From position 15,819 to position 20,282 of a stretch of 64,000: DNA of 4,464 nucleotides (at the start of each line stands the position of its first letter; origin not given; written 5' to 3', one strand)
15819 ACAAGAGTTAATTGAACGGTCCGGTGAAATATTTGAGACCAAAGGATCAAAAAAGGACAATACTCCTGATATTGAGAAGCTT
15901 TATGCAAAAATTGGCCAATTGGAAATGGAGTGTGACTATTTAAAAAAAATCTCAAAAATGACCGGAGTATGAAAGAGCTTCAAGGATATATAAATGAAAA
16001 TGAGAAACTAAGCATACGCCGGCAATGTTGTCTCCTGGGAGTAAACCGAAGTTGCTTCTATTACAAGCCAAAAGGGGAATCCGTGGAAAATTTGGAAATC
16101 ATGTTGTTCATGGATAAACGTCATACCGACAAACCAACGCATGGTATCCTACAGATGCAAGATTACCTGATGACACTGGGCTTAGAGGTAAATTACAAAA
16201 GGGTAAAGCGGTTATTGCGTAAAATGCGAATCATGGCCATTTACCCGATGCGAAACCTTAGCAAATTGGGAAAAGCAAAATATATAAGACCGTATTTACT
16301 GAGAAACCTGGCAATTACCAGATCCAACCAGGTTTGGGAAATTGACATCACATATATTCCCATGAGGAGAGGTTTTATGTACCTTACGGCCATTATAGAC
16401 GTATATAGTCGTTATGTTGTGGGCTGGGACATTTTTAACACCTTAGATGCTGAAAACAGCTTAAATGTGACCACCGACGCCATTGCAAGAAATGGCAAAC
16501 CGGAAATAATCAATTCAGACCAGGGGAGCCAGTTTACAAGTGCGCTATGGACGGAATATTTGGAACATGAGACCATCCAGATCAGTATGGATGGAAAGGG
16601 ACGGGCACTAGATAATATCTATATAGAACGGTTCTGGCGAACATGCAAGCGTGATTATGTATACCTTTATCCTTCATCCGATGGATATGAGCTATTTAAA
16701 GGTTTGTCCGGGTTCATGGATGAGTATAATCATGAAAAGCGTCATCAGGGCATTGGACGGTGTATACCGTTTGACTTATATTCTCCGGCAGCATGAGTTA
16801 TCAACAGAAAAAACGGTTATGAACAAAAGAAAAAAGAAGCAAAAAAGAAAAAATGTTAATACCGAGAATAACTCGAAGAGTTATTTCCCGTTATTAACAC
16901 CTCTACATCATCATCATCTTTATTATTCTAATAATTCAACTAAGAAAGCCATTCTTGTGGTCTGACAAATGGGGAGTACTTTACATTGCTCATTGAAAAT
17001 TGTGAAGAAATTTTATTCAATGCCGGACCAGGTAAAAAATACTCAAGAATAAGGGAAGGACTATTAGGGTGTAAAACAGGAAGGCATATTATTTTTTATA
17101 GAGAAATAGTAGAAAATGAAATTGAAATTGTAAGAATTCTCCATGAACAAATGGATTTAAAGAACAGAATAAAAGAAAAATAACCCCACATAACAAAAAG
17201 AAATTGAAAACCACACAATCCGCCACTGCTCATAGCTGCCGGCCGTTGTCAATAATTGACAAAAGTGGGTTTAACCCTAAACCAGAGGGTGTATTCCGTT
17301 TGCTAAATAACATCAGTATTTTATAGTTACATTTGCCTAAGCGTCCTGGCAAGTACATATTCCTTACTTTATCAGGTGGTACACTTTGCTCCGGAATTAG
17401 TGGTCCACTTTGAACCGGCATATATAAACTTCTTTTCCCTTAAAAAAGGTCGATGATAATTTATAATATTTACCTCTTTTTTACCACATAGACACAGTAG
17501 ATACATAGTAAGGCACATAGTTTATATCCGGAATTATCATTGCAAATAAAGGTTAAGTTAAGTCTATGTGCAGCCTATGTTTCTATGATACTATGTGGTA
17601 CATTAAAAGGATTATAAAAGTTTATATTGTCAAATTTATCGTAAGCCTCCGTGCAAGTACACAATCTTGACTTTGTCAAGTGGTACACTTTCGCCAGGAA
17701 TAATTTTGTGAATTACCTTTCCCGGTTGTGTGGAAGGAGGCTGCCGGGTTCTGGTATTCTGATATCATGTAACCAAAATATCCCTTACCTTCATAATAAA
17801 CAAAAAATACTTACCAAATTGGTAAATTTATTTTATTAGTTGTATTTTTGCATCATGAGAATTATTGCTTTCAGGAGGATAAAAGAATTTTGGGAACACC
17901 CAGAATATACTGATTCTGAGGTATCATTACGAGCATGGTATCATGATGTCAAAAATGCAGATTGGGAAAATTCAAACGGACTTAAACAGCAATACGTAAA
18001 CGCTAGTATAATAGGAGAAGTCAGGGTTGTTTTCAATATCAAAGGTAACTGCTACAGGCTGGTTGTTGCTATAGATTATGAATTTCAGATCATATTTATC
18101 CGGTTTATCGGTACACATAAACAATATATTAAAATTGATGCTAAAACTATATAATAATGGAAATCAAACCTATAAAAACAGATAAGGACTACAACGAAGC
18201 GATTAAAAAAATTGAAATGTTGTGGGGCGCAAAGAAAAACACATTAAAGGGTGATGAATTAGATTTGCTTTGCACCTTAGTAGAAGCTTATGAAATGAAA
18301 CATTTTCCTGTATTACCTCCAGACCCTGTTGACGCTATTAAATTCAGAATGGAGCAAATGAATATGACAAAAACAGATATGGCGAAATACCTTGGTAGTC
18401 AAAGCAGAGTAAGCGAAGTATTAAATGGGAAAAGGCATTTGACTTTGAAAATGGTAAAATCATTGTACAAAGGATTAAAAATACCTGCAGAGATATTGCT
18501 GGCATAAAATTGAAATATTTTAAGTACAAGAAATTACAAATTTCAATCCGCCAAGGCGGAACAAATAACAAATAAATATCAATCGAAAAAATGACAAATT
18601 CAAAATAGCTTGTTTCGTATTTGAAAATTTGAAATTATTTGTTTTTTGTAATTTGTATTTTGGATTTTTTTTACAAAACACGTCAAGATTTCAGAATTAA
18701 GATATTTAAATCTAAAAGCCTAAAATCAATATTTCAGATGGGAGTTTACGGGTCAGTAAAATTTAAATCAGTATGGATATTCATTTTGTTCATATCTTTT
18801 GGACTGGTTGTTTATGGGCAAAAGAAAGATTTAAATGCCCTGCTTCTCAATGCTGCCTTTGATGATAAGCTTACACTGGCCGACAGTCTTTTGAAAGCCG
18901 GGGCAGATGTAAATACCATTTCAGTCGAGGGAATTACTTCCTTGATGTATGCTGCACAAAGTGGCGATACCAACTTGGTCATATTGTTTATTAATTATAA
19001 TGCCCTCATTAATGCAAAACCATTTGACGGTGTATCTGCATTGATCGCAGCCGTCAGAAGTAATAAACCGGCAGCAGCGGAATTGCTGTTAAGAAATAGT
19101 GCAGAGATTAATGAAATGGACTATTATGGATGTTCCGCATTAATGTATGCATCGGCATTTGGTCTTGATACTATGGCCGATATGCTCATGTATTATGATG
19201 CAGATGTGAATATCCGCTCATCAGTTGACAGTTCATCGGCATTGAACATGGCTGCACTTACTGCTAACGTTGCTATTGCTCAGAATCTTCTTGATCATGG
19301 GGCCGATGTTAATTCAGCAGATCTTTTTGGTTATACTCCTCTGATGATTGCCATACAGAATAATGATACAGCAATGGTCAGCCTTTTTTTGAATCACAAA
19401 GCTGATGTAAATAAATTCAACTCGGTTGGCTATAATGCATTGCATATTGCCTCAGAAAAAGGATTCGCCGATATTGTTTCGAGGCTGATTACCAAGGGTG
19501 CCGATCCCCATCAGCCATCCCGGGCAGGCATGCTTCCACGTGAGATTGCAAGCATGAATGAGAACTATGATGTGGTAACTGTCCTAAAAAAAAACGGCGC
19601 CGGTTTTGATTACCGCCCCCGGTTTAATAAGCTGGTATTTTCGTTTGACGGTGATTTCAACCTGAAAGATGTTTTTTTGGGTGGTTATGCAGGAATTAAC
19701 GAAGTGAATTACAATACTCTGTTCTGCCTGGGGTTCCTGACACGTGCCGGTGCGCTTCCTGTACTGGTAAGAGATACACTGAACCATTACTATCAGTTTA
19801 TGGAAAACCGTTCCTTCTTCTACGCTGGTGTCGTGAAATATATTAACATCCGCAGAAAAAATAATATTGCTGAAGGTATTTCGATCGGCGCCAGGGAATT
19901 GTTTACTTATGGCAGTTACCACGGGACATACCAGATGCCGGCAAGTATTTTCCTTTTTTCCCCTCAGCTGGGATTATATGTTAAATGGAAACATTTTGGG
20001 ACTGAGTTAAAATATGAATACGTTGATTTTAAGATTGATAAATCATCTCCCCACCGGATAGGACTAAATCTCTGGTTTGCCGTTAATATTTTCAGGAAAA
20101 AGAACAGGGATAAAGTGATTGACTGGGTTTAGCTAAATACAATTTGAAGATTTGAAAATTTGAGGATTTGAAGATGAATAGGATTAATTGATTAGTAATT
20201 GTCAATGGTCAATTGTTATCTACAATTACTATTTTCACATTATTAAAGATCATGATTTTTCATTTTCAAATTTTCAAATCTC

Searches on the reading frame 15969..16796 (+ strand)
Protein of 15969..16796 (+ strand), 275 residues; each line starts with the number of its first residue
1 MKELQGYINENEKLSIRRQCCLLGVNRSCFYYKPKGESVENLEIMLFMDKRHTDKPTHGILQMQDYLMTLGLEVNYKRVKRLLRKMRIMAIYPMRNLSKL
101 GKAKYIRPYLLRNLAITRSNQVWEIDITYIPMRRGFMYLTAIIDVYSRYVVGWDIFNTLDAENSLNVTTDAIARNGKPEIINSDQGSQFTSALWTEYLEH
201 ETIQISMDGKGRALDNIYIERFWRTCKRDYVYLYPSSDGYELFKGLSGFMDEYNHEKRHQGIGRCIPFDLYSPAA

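Call 10: search_protein_families(library=pfam, proteins=[window:15969-16796:+], max_evalue=0.001)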
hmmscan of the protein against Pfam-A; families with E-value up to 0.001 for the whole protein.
window:15969-16796:+ (275 aa): 4 families
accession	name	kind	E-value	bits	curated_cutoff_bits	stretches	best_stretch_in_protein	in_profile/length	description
PF00665.32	rve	-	2e-24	86.2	32.6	1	117-212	2-101/102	Integrase core domain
PF13683.12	rve_3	-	5.9e-11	42.4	26.5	1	202-267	2-67/67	Integrase core domain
PF24764.1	rva_4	-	7.7e-08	32.7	26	1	117-234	5-120/194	Integrase core domain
PF13276.12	HTH_21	-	5.3e-05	23.8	28.1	1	54-94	17-58/60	HTH-like domain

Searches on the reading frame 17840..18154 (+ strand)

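Call 10: search_protein_families(library=pfam, proteins=[window:17840-18154:+], max_evalue=0.001)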
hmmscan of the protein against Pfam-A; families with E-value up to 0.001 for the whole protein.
window:17840-18154:+ (104 aa): 1 family
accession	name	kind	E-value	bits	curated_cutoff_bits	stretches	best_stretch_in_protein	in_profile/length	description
PF09907.15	HigB_toxin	-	1.1e-28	99.7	27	1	27-98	2-73/74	HigB_toxin, RelE-like toxic component of a toxin-antitoxin system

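Call 80: search_protein_families(library=padloc, proteins=[window:17840-18154:+], max_evalue=0.001)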
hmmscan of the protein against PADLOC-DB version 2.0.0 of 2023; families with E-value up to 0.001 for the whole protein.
window:17840-18154:+ (104 aa): 3 families
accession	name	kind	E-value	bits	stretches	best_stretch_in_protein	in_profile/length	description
PDLC03979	PD-Lambda-2_A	-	2.2e-36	122.5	1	6-103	1-96/97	-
PDLC03981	PD-Lambda-2_A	-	5.5e-27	92.2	1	6-99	1-92/94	-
PDLC03978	PD-Lambda-2_A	-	8.6e-10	36.8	1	6-89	1-82/87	-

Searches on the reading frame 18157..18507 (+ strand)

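Call 10: search_protein_families(library=pfam, proteins=[window:18157-18507:+], max_evalue=0.001)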
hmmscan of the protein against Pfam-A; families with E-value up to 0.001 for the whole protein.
window:18157-18507:+ (116 aa): 1 family
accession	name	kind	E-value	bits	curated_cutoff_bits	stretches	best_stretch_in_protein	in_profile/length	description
PF01381.28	HTH_3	-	2.9e-08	34.1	23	1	61-112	1-53/55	Helix-turn-helix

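Call 80: search_protein_families(library=padloc, proteins=[window:18157-18507:+], max_evalue=0.001)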
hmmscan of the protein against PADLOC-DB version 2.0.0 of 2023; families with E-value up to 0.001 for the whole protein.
window:18157-18507:+ (116 aa): 2 families
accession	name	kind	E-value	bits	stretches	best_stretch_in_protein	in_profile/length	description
PDLC03982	PD-Lambda-2_B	-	3.3e-44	149.8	1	1-115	1-118/402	-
PDLC02926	HTH_VI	-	9.1e-06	23.9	1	61-115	6-61/92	-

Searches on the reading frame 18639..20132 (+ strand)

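Call 10: search_protein_families(library=pfam, proteins=[window:18639-20132:+], max_evalue=0.001)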
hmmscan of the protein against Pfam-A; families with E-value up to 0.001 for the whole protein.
window:18639-20132:+ (497 aa): 6 families
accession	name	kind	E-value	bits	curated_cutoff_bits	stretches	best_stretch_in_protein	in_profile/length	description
PF12796.13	Ank_2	-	7e-54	180.8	27.3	5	202-292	1-88/90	Ankyrin repeats (3 copies)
PF00023.36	Ank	-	4.9e-34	114.9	21.1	2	231-261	2-32/33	Ankyrin repeat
PF13606.12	Ank_3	-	4.8e-29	97.2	22.3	1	230-258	1-29/30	Ankyrin repeat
PF13637.12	Ank_4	-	1.1e-27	95.9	22.7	3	217-251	16-50/50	Ankyrin repeats (many copies)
PF13857.12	Ank_5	-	4.2e-22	78.4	27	2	217-258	1-43/56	Ankyrin repeats (many copies)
PF23745.1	ANK_LRRK2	-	8.1e-08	32.6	27.5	0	64-151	29-113/130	LRRK2 ANK repeat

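Call 80: search_protein_families(library=padloc, proteins=[window:18639-20132:+], max_evalue=0.001)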
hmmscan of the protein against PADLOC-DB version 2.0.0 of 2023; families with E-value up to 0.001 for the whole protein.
window:18639-20132:+ (497 aa): 3 families
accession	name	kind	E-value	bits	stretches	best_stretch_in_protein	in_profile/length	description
PDLC04783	PDC-M72A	-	4e-36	123.1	2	177-316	243-386/392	-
PDLC02908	Ankyrin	-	3e-18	63.5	2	223-314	728-819/880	-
PDLC02203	MzaA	-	8.7e-10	35.5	1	205-298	17-110/683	-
